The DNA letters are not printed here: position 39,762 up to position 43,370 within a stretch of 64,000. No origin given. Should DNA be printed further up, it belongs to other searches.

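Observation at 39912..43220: Head-to-tail fusion of two complete PilB/GspE secretion ATPases in one 1102-aa polypeptide, orphaned from other pilus genes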

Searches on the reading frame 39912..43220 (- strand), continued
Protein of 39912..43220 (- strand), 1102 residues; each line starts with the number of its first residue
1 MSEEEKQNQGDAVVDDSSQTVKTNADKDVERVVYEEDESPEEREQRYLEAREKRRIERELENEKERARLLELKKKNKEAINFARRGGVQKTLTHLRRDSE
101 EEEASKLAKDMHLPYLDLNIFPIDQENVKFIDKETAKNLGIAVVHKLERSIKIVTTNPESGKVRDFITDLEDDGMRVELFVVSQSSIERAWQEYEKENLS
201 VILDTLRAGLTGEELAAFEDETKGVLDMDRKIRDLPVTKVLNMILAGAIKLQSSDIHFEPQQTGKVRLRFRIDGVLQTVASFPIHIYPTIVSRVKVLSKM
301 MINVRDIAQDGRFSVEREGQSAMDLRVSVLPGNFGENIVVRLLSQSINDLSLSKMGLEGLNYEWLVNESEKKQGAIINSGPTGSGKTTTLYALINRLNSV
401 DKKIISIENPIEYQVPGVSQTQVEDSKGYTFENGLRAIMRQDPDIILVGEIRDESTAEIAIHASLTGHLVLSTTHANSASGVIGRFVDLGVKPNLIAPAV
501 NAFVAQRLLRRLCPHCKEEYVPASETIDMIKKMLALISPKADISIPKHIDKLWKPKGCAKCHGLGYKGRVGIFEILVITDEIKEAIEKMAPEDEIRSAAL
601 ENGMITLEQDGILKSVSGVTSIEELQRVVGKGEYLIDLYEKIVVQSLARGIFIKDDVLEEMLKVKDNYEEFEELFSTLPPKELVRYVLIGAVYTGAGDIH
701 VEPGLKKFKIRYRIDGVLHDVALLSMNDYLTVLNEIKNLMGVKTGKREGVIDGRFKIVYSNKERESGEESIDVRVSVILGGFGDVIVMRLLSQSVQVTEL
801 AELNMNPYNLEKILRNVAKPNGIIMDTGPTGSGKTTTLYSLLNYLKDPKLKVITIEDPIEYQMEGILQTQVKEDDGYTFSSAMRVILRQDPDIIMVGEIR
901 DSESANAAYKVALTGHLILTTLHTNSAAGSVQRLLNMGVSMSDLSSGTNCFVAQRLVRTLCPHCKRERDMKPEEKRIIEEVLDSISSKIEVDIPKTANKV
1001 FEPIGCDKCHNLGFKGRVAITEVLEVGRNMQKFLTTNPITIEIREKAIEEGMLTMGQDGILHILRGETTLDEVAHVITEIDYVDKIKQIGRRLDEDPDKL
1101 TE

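Call 12: find_homologous_proteins(query=window:39912-43220:-, max_evalue=1e-20)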
Query window:39912-43220:- (1102 aa): 7994 proteins with E <= 1e-20 among 8000 candidates; the best 120 are listed.
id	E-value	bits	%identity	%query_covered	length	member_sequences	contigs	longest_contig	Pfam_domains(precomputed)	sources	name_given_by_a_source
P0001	0.0e+0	2417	100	100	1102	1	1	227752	PF05157.21,PF02492.26,PF00437.27,PF12775.14,PF13401.13,PF25199.2,PF04851.22,PF20720.4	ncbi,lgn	-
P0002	0.0e+0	2211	91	100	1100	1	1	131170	PF02492.26,PF00437.27,PF12775.14,PF13401.13,PF25199.2,PF04851.22,PF20720.4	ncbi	-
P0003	0.0e+0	2062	84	99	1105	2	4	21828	PF05157.21,PF00437.27,PF12775.14,PF00004.36,PF13401.13,PF25199.2,PF04851.22,PF20720.4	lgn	-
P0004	0.0e+0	2038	84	98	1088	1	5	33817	PF05157.21,PF00437.27,PF12775.14,PF00004.36,PF13401.13,PF25199.2,PF04851.22,PF20720.4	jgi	jgi:type II secretory ATPase GspE/PulE/Tfp pilus assembly ATPase PilB-like protein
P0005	0.0e+0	2029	83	98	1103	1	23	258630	PF05157.21,PF02492.26,PF00437.27,PF12775.14,PF13401.13,PF25199.2,PF04851.22,PF20720.4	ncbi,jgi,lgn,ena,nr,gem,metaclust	ncbi:type II/IV secretion system protein [bacterium]|jgi:type II secretory ATPase GspE/PulE/Tfp pilu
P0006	0.0e+0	2002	81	99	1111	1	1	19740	PF05157.21,PF00437.27,PF00004.36,PF13401.13,PF25199.2,PF04851.22,PF20720.4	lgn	-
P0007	0.0e+0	1999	80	99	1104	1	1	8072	PF05157.21,PF00437.27,PF12775.14,PF00004.36,PF13401.13,PF25199.2,PF04851.22,PF20720.4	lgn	-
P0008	0.0e+0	1980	80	99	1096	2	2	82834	PF05157.21,PF00437.27,PF12775.14,PF00004.36,PF13401.13,PF25199.2,PF04851.22,PF20720.4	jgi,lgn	-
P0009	0.0e+0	1512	65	91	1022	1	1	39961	PF13173.13,PF00437.27,PF00004.36,PF13401.13,PF03215.22,PF04851.22,PF05157.21,PF02492.26,PF00005.34,PF12775.14,PF25199.2,PF20720.4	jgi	-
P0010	0.0e+0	1501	47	93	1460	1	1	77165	PF13173.13,PF00270.36,PF16796.12,PF13662.13,PF13604.13,PF00485.25,PF13671.13,PF00004.36,PF13401.13,PF13238.13,PF07728.21,PF04851.22,PF13191.13,PF03205.21,PF02492.26,PF01580.25,PF25199.2,PF03266.22,PF00437.27,PF13245.13,PF13555.13,PF14532.13,PF01637.25,PF03215.22,PF05157.21,PF01935.24,PF00005.34,PF12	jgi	-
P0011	0.0e+0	1483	64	92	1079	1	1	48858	PF13173.13,PF05157.21,PF00437.27,PF13555.13,PF13401.13,PF25199.2,PF20720.4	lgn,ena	-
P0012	0.0e+0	1482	64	91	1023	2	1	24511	PF05157.21,PF00437.27,PF00005.34,PF00004.36,PF13401.13,PF25199.2,PF20720.4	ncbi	-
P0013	0.0e+0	1481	64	91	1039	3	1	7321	PF13173.13,PF05157.21,PF02492.26,PF00270.36,PF00437.27,PF00004.36,PF13401.13,PF01637.25,PF25199.2,PF04851.22,PF20720.4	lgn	-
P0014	0.0e+0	1477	64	88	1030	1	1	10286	PF05157.21,PF00437.27,PF13555.13,PF13401.13,PF25199.2,PF04851.22,PF20720.4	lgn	-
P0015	0.0e+0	1432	63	90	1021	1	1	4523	PF13173.13,PF05157.21,PF00437.27,PF13604.13,PF13401.13,PF25199.2,PF04851.22,PF20720.4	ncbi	-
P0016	0.0e+0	1422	61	91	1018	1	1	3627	PF13173.13,PF05157.21,PF02492.26,PF16796.12,PF00437.27,PF13604.13,PF12775.14,PF13401.13,PF25199.2,PF04851.22,PF20720.4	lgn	-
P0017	0.0e+0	1414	61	92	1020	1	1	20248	PF13173.13,PF05157.21,PF00437.27,PF25199.2,PF04851.22,PF20720.4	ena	-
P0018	0.0e+0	1400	61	90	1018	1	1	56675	PF13173.13,PF00437.27,PF01935.24,PF00004.36,PF13401.13,PF25199.2,PF04851.22,PF20720.4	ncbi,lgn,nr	ncbi:MAG: GspE/PulE family protein [Patescibacteria group bacterium]|nr:GspE/PulE family protein [Pa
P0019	0.0e+0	1394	61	91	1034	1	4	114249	PF05157.21,PF00437.27,PF13401.13,PF25199.2,PF04851.22,PF20720.4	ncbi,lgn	-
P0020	0.0e+0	1370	56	98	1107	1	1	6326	PF13173.13,PF05157.21,PF00437.27,PF24883.3,PF00005.34,PF12775.14,PF00004.36,PF13401.13,PF25199.2,PF04851.22,PF20720.4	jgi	jgi:type II secretory ATPase GspE/PulE/Tfp pilus assembly ATPase PilB-like protein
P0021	0.0e+0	1367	59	92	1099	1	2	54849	PF13173.13,PF05157.21,PF00437.27,PF24883.3,PF00005.34,PF12775.14,PF00004.36,PF13401.13,PF25199.2,PF04851.22,PF20720.4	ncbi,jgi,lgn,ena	-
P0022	0.0e+0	1358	60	90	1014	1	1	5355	PF05157.21,PF00437.27,PF12775.14,PF13555.13,PF13401.13,PF25199.2,PF04851.22,PF20720.4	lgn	-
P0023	0.0e+0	1350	60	90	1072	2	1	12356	PF13173.13,PF05157.21,PF00437.27,PF13401.13,PF25199.2,PF04851.22,PF20720.4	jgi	-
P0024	0.0e+0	1345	58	91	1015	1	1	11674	PF05157.21,PF00437.27,PF00005.34,PF12775.14,PF13555.13,PF13401.13,PF25199.2,PF04851.22,PF20720.4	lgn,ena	-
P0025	0.0e+0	1343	58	88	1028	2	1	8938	PF05157.21,PF00437.27,PF13401.13,PF25199.2,PF20720.4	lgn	-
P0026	0.0e+0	1343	58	88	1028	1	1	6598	PF05157.21,PF00437.27,PF13401.13,PF25199.2,PF20720.4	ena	-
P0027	0.0e+0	1337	58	90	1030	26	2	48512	PF05157.21,PF00437.27,PF25199.2,PF20720.4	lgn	-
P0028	0.0e+0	1327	57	92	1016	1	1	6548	PF13173.13,PF02492.26,PF00437.27,PF12775.14,PF13401.13,PF25199.2,PF04851.22,PF20720.4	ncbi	-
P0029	0.0e+0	1323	59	89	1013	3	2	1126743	PF05157.21,PF07724.21,PF00437.27,PF00005.34,PF12775.14,PF13555.13,PF13401.13,PF25199.2,PF04851.22,PF20720.4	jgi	jgi:type IV pilus assembly protein PilB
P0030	0.0e+0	1322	57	93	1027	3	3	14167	PF13173.13,PF02492.26,PF00437.27,PF13604.13,PF13401.13,PF01637.25,PF25199.2,PF04851.22,PF20720.4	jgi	jgi:type IV pilus assembly protein PilB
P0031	0.0e+0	1321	58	90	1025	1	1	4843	PF13173.13,PF02492.26,PF00437.27,PF12775.14,PF00004.36,PF13401.13,PF25199.2,PF04851.22,PF20720.4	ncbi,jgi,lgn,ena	-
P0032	0.0e+0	1321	57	91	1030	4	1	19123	PF13173.13,PF05157.21,PF00437.27,PF12775.14,PF00004.36,PF13401.13,PF03215.22,PF25199.2,PF04851.22,PF20720.4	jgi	jgi:type IV pilus assembly protein PilB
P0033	0.0e+0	1317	59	89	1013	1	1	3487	PF05157.21,PF00437.27,PF00005.34,PF12775.14,PF13401.13,PF25199.2,PF04851.22,PF20720.4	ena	-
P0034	0.0e+0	1314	57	90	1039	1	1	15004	PF13173.13,PF00437.27,PF12775.14,PF00004.36,PF13401.13,PF25199.2,PF04851.22,PF20720.4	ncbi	-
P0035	0.0e+0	1314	58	90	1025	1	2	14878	PF13173.13,PF02492.26,PF00437.27,PF12775.14,PF00004.36,PF13401.13,PF25199.2,PF04851.22,PF20720.4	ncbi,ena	-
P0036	0.0e+0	1313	56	92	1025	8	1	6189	PF13173.13,PF00437.27,PF12775.14,PF13401.13,PF25199.2,PF04851.22,PF20720.4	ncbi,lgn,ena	-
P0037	0.0e+0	1310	57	90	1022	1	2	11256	PF13173.13,PF05157.21,PF00437.27,PF00005.34,PF12775.14,PF00004.36,PF13401.13,PF25199.2,PF04851.22,PF20720.4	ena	-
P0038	0.0e+0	1309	57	90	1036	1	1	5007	PF05157.21,PF00437.27,PF25199.2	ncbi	-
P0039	0.0e+0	1308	56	92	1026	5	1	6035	PF13173.13,PF00437.27,PF12775.14,PF13401.13,PF25199.2,PF04851.22,PF20720.4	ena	-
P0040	0.0e+0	1302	57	90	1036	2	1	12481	PF13173.13,PF02492.26,PF00437.27,PF12775.14,PF13401.13,PF25199.2,PF04851.22,PF20720.4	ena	-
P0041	0.0e+0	1301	56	91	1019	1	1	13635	PF05157.21,PF00437.27,PF12775.14,PF00004.36,PF13401.13,PF25199.2,PF04851.22,PF20720.4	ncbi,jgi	-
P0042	0.0e+0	1297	57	90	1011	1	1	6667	PF05157.21,PF00437.27,PF13401.13,PF25199.2,PF04851.22,PF20720.4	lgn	-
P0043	0.0e+0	1297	56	93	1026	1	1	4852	PF13173.13,PF02492.26,PF00437.27,PF12775.14,PF00004.36,PF13401.13,PF25199.2,PF04851.22,PF20720.4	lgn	-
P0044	0.0e+0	1297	56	93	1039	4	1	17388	PF13173.13,PF05157.21,PF00437.27,PF13604.13,PF12775.14,PF13555.13,PF13401.13,PF25199.2,PF04851.22,PF20720.4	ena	-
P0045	0.0e+0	1296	56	92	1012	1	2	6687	PF13173.13,PF05157.21,PF13086.13,PF00437.27,PF00005.34,PF12775.14,PF13401.13,PF25199.2,PF04851.22,PF20720.4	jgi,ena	-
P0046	0.0e+0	1295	56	93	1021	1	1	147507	PF13173.13,PF00437.27,PF00005.34,PF12775.14,PF13555.13,PF00004.36,PF13401.13,PF25199.2,PF04851.22,PF20720.4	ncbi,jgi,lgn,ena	-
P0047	0.0e+0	1293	56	91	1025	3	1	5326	PF13173.13,PF00437.27,PF12775.14,PF13401.13,PF25199.2,PF04851.22,PF20720.4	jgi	-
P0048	0.0e+0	1284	56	91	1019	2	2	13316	PF13173.13,PF05157.21,PF07724.21,PF00437.27,PF13401.13,PF25199.2,PF04851.22,PF20720.4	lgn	-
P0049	0.0e+0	1272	56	90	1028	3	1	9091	PF13173.13,PF02492.26,PF00437.27,PF00005.34,PF12775.14,PF00004.36,PF13401.13,PF25199.2,PF04851.22,PF20720.4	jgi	-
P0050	0.0e+0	1266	56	89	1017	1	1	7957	PF13173.13,PF02492.26,PF00437.27,PF00005.34,PF12775.14,PF00004.36,PF13401.13,PF25199.2,PF04851.22,PF20720.4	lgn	-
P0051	0.0e+0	1258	55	91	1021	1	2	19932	PF13173.13,PF13086.13,PF00437.27,PF13604.13,PF13245.13,PF13555.13,PF13401.13,PF01637.25,PF04851.22,PF05157.21,PF02492.26,PF24883.3,PF00005.34,PF12775.14,PF00910.29,PF25199.2,PF20720.4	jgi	-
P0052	0.0e+0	1255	56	89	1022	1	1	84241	PF13173.13,PF13086.13,PF00437.27,PF00004.36,PF13401.13,PF01637.25,PF04851.22,PF02492.26,PF24883.3,PF00005.34,PF12775.14,PF25199.2,PF20720.4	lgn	-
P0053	0.0e+0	1254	57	88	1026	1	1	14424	PF13173.13,PF00437.27,PF13604.13,PF13245.13,PF13555.13,PF00004.36,PF13401.13,PF04851.22,PF05157.21,PF07724.21,PF00005.34,PF25199.2,PF20720.4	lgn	-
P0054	0.0e+0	1251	55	90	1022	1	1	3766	PF13173.13,PF00437.27,PF00005.34,PF12775.14,PF00004.36,PF13401.13,PF25199.2,PF04851.22,PF20720.4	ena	-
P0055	0.0e+0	1248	55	91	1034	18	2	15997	PF13173.13,PF05157.21,PF02492.26,PF00437.27,PF12775.14,PF13401.13,PF25199.2,PF04851.22,PF20720.4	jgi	jgi:type II secretory ATPase GspE/PulE/Tfp pilus assembly ATPase PilB-like protein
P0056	0.0e+0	1246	55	91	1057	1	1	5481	PF05157.21,PF06414.19,PF00437.27,PF12775.14,PF13401.13,PF25199.2,PF04851.22,PF20720.4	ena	-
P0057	0.0e+0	1244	55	89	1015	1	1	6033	PF13173.13,PF05157.21,PF02492.26,PF00437.27,PF00004.36,PF13401.13,PF25199.2,PF04851.22,PF20720.4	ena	-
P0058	0.0e+0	1242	55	89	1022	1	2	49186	PF13173.13,PF13086.13,PF00437.27,PF00004.36,PF13401.13,PF04851.22,PF13191.13,PF02492.26,PF07724.21,PF12775.14,PF25199.2,PF20720.4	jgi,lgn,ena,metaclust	metaclust:\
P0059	0.0e+0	1241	55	89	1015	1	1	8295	PF13173.13,PF00437.27,PF00485.25,PF13245.13,PF00004.36,PF13401.13,PF04851.22,PF05157.21,PF02492.26,PF00005.34,PF25199.2,PF20720.4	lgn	-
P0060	0.0e+0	1239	55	89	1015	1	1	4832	PF13173.13,PF05157.21,PF02492.26,PF00437.27,PF00005.34,PF13245.13,PF00004.36,PF13401.13,PF25199.2,PF04851.22,PF20720.4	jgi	-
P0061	0.0e+0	1235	55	88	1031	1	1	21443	PF13173.13,PF05157.21,PF00437.27,PF13604.13,PF00005.34,PF13245.13,PF13555.13,PF13401.13,PF25199.2,PF04851.22,PF20720.4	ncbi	-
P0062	0.0e+0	1234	54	91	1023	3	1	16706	PF13173.13,PF05157.21,PF02492.26,PF00437.27,PF00005.34,PF12775.14,PF13401.13,PF25199.2,PF04851.22,PF20720.4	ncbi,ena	-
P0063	0.0e+0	1233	54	91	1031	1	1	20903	PF13173.13,PF00437.27,PF13604.13,PF13245.13,PF13555.13,PF00004.36,PF13401.13,PF04851.22,PF05157.21,PF07724.21,PF00005.34,PF25199.2,PF20720.4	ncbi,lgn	-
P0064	0.0e+0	1226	55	91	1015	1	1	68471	PF13173.13,PF05157.21,PF02492.26,PF00437.27,PF12775.14,PF13245.13,PF00004.36,PF13401.13,PF25199.2,PF04851.22,PF20720.4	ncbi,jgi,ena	-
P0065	0.0e+0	1222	55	89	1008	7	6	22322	PF05157.21,PF13086.13,PF16796.12,PF00437.27,PF13401.13,PF25199.2,PF04851.22,PF20720.4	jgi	jgi:type II secretory ATPase GspE/PulE/Tfp pilus assembly ATPase PilB-like protein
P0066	0.0e+0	1203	55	87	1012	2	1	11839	PF13173.13,PF05157.21,PF00437.27,PF00004.36,PF13401.13,PF25199.2,PF04851.22,PF20720.4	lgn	-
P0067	0.0e+0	1199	55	89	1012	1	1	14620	PF13173.13,PF05157.21,PF00437.27,PF13401.13,PF25199.2,PF04851.22,PF20720.4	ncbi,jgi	-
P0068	0.0e+0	1199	54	90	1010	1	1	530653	PF05157.21,PF13086.13,PF00437.27,PF13401.13,PF25199.2,PF04851.22,PF20720.4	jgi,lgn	-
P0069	0.0e+0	1194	54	89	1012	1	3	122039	PF05157.21,PF13086.13,PF00437.27,PF13401.13,PF25199.2,PF04851.22,PF20720.4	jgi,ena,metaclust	metaclust:\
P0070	0.0e+0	1193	55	90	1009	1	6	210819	PF13173.13,PF02492.26,PF00437.27,PF00005.34,PF12775.14,PF13401.13,PF01637.25,PF25199.2,PF04851.22,PF20720.4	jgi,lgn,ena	-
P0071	0.0e+0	1187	54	88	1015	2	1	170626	PF13173.13,PF05157.21,PF02492.26,PF00437.27,PF00005.34,PF12775.14,PF13401.13,PF25199.2,PF04851.22,PF20720.4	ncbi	-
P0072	0.0e+0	1186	53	90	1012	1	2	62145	PF05157.21,PF02492.26,PF00437.27,PF13401.13,PF25199.2,PF04851.22,PF20720.4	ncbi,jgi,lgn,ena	-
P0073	0.0e+0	1185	53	90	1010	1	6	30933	PF13173.13,PF05157.21,PF13086.13,PF00437.27,PF13401.13,PF25199.2,PF04851.22,PF20720.4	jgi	jgi:type IV pilus assembly protein PilB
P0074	0.0e+0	1185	54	89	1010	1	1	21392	PF13173.13,PF05157.21,PF13086.13,PF02492.26,PF00437.27,PF12775.14,PF13401.13,PF25199.2,PF04851.22,PF20720.4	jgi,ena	-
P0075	0.0e+0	1176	54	89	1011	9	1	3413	PF05157.21,PF00437.27,PF00005.34,PF13401.13,PF25199.2,PF04851.22,PF20720.4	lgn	-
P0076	0.0e+0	1175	53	89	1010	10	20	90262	PF05157.21,PF00437.27,PF13401.13,PF25199.2,PF04851.22,PF20720.4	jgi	jgi:type IV pilus assembly protein PilB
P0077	0.0e+0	1175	61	76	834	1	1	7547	PF13173.13,PF00437.27,PF12775.14,PF00004.36,PF13401.13,PF25199.2,PF04851.22,PF20720.4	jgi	-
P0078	0.0e+0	1173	53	89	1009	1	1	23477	PF05157.21,PF13086.13,PF02492.26,PF00437.27,PF13401.13,PF25199.2,PF20720.4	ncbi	-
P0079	0.0e+0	1167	54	89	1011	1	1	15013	PF13173.13,PF05157.21,PF00437.27,PF00004.36,PF13401.13,PF25199.2,PF04851.22,PF20720.4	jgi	-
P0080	0.0e+0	1161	52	91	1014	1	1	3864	PF13173.13,PF05157.21,PF00437.27,PF13604.13,PF12775.14,PF13555.13,PF00004.36,PF13401.13,PF25199.2,PF04851.22,PF20720.4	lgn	-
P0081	0.0e+0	1156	52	91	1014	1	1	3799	PF13173.13,PF05157.21,PF00437.27,PF13604.13,PF12775.14,PF13555.13,PF00004.36,PF13401.13,PF25199.2,PF04851.22,PF20720.4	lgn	-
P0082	0.0e+0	1153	53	90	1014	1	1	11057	PF13173.13,PF13086.13,PF00437.27,PF13604.13,PF13555.13,PF00004.36,PF13401.13,PF04851.22,PF03205.21,PF05157.21,PF02492.26,PF00005.34,PF12775.14,PF25199.2,PF20720.4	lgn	-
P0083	0.0e+0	1152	53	90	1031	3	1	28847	PF13173.13,PF13086.13,PF00437.27,PF13604.13,PF13555.13,PF00004.36,PF13401.13,PF01637.25,PF04851.22,PF13191.13,PF03205.21,PF05157.21,PF00005.34,PF12775.14,PF25199.2,PF20720.4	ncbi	-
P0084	0.0e+0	1152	52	90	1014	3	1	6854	PF13173.13,PF05157.21,PF00437.27,PF13604.13,PF12775.14,PF13555.13,PF00004.36,PF13401.13,PF25199.2,PF04851.22,PF20720.4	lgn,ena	-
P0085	0.0e+0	1151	53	91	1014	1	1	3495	PF13173.13,PF05157.21,PF00437.27,PF13604.13,PF12775.14,PF13555.13,PF00004.36,PF13401.13,PF25199.2,PF04851.22,PF20720.4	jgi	-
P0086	0.0e+0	1146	52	90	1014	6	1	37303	PF13173.13,PF00437.27,PF13604.13,PF13555.13,PF00004.36,PF13401.13,PF01637.25,PF04851.22,PF05157.21,PF00005.34,PF12775.14,PF25199.2,PF20720.4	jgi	jgi:type II secretory ATPase GspE/PulE/Tfp pilus assembly ATPase PilB-like protein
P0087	0.0e+0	1145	52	90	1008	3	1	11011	PF13173.13,PF00437.27,PF13604.13,PF13555.13,PF00004.36,PF13401.13,PF01637.25,PF04851.22,PF13191.13,PF03205.21,PF05157.21,PF02492.26,PF00005.34,PF12775.14,PF25199.2,PF20720.4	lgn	-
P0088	0.0e+0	1143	52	91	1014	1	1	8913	PF13173.13,PF05157.21,PF00437.27,PF13604.13,PF12775.14,PF13555.13,PF00004.36,PF13401.13,PF25199.2,PF04851.22,PF20720.4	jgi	-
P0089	0.0e+0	1142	52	91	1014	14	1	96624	PF13173.13,PF05157.21,PF00437.27,PF13604.13,PF12775.14,PF13555.13,PF00004.36,PF13401.13,PF25199.2,PF04851.22,PF20720.4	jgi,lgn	jgi:type II secretory ATPase GspE/PulE/Tfp pilus assembly ATPase PilB-like protein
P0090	0.0e+0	1141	52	89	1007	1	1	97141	PF13173.13,PF13086.13,PF00437.27,PF13604.13,PF12775.14,PF13555.13,PF13401.13,PF01637.25,PF25199.2,PF04851.22,PF20720.4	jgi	jgi:type IV pilus assembly protein PilB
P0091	0.0e+0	1141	52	91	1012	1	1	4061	PF13173.13,PF05157.21,PF00437.27,PF13604.13,PF12775.14,PF13555.13,PF00004.36,PF13401.13,PF25199.2,PF04851.22,PF20720.4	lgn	-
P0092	0.0e+0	1140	52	91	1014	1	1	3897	PF13173.13,PF05157.21,PF00437.27,PF13604.13,PF12775.14,PF13555.13,PF00004.36,PF13401.13,PF25199.2,PF04851.22,PF20720.4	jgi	-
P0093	0.0e+0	1139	51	92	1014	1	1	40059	PF13173.13,PF05157.21,PF00437.27,PF13604.13,PF12775.14,PF13555.13,PF00004.36,PF13401.13,PF25199.2,PF04851.22,PF20720.4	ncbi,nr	ncbi:MAG TPA: GspE/PulE family protein [Candidatus Bathyarchaeia archaeon]|nr:GspE/PulE family prote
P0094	0.0e+0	1139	52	90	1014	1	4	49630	PF13173.13,PF05157.21,PF00437.27,PF13604.13,PF12775.14,PF13555.13,PF13401.13,PF25199.2,PF04851.22,PF20720.4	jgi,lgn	-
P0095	0.0e+0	1138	51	90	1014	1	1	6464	PF13173.13,PF00437.27,PF13604.13,PF13555.13,PF13401.13,PF01637.25,PF04851.22,PF05157.21,PF00005.34,PF12775.14,PF25199.2,PF20720.4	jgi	-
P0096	0.0e+0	1138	51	91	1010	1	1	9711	PF13173.13,PF00437.27,PF13662.13,PF13604.13,PF13245.13,PF13555.13,PF13401.13,PF01637.25,PF04851.22,PF13191.13,PF05157.21,PF00005.34,PF12775.14,PF25199.2,PF20720.4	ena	-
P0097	0.0e+0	1137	51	91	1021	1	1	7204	PF13173.13,PF00437.27,PF13604.13,PF13555.13,PF13401.13,PF04851.22,PF13191.13,PF05157.21,PF00005.34,PF12775.14,PF25199.2,PF20720.4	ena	-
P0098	0.0e+0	1137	55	81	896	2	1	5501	PF13173.13,PF13086.13,PF00437.27,PF13245.13,PF00004.36,PF13401.13,PF01637.25,PF04851.22,PF02492.26,PF00005.34,PF12775.14,PF25199.2,PF20720.4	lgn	-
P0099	0.0e+0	1136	52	90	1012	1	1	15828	PF13173.13,PF00437.27,PF13604.13,PF13555.13,PF13401.13,PF01637.25,PF04851.22,PF03205.21,PF05157.21,PF12775.14,PF25199.2,PF20720.4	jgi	jgi:type IV pilus assembly protein PilB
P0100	0.0e+0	1136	52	90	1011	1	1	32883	PF13173.13,PF05157.21,PF00437.27,PF13604.13,PF00005.34,PF13555.13,PF00004.36,PF13401.13,PF25199.2,PF04851.22,PF20720.4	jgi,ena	-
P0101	0.0e+0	1136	52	90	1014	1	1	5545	PF13173.13,PF05157.21,PF00437.27,PF12775.14,PF13555.13,PF13401.13,PF25199.2,PF04851.22,PF20720.4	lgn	-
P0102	0.0e+0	1135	52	90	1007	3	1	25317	PF13173.13,PF13086.13,PF00437.27,PF13604.13,PF13555.13,PF00004.36,PF13401.13,PF04851.22,PF05157.21,PF00005.34,PF12775.14,PF25199.2,PF20720.4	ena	-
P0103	0.0e+0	1135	51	91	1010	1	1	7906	PF13173.13,PF16796.12,PF00437.27,PF13604.13,PF13245.13,PF13555.13,PF13401.13,PF04851.22,PF05157.21,PF00005.34,PF12775.14,PF25199.2,PF20720.4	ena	-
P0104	0.0e+0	1134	51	90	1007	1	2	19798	PF13173.13,PF00437.27,PF13245.13,PF13555.13,PF00004.36,PF13401.13,PF01637.25,PF04851.22,PF13191.13,PF02492.26,PF00005.34,PF12775.14,PF25199.2,PF20720.4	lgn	-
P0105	0.0e+0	1134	51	91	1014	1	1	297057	PF13173.13,PF05157.21,PF00437.27,PF13604.13,PF00005.34,PF13555.13,PF00004.36,PF13401.13,PF25199.2,PF04851.22,PF20720.4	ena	-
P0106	0.0e+0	1134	51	90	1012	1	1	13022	PF13173.13,PF00437.27,PF13604.13,PF13555.13,PF00004.36,PF13401.13,PF01637.25,PF04851.22,PF05157.21,PF12775.14,PF25199.2,PF20720.4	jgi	jgi:type II secretory ATPase GspE/PulE/Tfp pilus assembly ATPase PilB-like protein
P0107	0.0e+0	1134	51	91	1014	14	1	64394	PF13173.13,PF05157.21,PF00437.27,PF13604.13,PF12775.14,PF13555.13,PF00004.36,PF13401.13,PF25199.2,PF04851.22,PF20720.4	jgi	jgi:type II secretory ATPase GspE/PulE/Tfp pilus assembly ATPase PilB-like protein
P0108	0.0e+0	1134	51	90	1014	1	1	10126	PF13173.13,PF00437.27,PF13604.13,PF13555.13,PF00004.36,PF13401.13,PF01637.25,PF04851.22,PF05157.21,PF00005.34,PF12775.14,PF25199.2,PF20720.4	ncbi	-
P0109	0.0e+0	1133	52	91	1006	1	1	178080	PF13173.13,PF00437.27,PF13604.13,PF13555.13,PF00004.36,PF13401.13,PF01637.25,PF04851.22,PF00005.34,PF12775.14,PF25199.2,PF20720.4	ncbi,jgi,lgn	-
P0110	0.0e+0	1133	51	92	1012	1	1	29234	PF13173.13,PF00437.27,PF13604.13,PF13555.13,PF00004.36,PF13401.13,PF01637.25,PF04851.22,PF05157.21,PF00005.34,PF12775.14,PF25199.2,PF20720.4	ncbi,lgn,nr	ncbi:MAG: GspE/PulE family protein [Candidatus Moranbacteria bacterium]|nr:GspE/PulE family protein 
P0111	0.0e+0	1133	51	91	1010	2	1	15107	PF13173.13,PF05157.21,PF00437.27,PF13604.13,PF00005.34,PF13555.13,PF00004.36,PF13401.13,PF25199.2,PF04851.22,PF20720.4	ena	-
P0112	0.0e+0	1133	51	91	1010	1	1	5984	PF13173.13,PF16796.12,PF00437.27,PF13604.13,PF13245.13,PF13555.13,PF13401.13,PF01637.25,PF04851.22,PF13191.13,PF05157.21,PF00005.34,PF12775.14,PF25199.2,PF20720.4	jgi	jgi:type II secretory ATPase GspE/PulE/Tfp pilus assembly ATPase PilB-like protein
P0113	0.0e+0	1132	51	91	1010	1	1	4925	PF13173.13,PF16796.12,PF00437.27,PF13604.13,PF13245.13,PF13555.13,PF13401.13,PF04851.22,PF05157.21,PF00005.34,PF12775.14,PF25199.2,PF20720.4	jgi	jgi:type II secretory ATPase GspE/PulE/Tfp pilus assembly ATPase PilB-like protein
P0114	0.0e+0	1131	51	91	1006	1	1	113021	PF13173.13,PF13086.13,PF00437.27,PF13604.13,PF13245.13,PF13555.13,PF00004.36,PF13401.13,PF01637.25,PF04851.22,PF13191.13,PF05157.21,PF02492.26,PF00005.34,PF12775.14,PF25199.2,PF20720.4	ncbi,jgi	ncbi:MAG: GspE/PulE family protein [Parcubacteria group bacterium]|jgi:type II secretory ATPase GspE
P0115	0.0e+0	1130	51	91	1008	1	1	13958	PF13173.13,PF00437.27,PF13245.13,PF13555.13,PF00004.36,PF13401.13,PF01637.25,PF04851.22,PF05157.21,PF07724.21,PF12775.14,PF25199.2,PF20720.4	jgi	jgi:type IV pilus assembly protein PilB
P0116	0.0e+0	1129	51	91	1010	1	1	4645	PF13173.13,PF16796.12,PF00437.27,PF13604.13,PF13245.13,PF13555.13,PF13401.13,PF04851.22,PF13191.13,PF05157.21,PF00005.34,PF12775.14,PF25199.2,PF20720.4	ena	-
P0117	0.0e+0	1129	51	90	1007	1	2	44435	PF13173.13,PF00437.27,PF13604.13,PF13245.13,PF13555.13,PF00004.36,PF13401.13,PF01637.25,PF04851.22,PF13191.13,PF00005.34,PF12775.14,PF25199.2,PF20720.4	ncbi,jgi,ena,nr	ncbi:MAG TPA: GspE/PulE family protein [Candidatus Moranbacteria bacterium]|nr:GspE/PulE family prot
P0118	0.0e+0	1128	52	91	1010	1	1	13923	PF13173.13,PF13086.13,PF00437.27,PF13245.13,PF13555.13,PF00004.36,PF13401.13,PF01637.25,PF04851.22,PF13191.13,PF05157.21,PF02492.26,PF00005.34,PF12775.14,PF25199.2,PF20720.4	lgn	-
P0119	0.0e+0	1128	52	90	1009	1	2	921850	PF13173.13,PF13086.13,PF00437.27,PF13604.13,PF05872.19,PF13555.13,PF00004.36,PF13401.13,PF04851.22,PF13191.13,PF03205.21,PF05157.21,PF02492.26,PF12775.14,PF25199.2,PF20720.4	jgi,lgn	jgi:type II secretory ATPase GspE/PulE/Tfp pilus assembly ATPase PilB-like protein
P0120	0.0e+0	1127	51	90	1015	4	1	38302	PF13173.13,PF13086.13,PF03266.22,PF00437.27,PF13604.13,PF13245.13,PF00004.36,PF13401.13,PF01637.25,PF04851.22,PF13191.13,PF02492.26,PF24883.3,PF00005.34,PF12775.14,PF25199.2,PF20720.4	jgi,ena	-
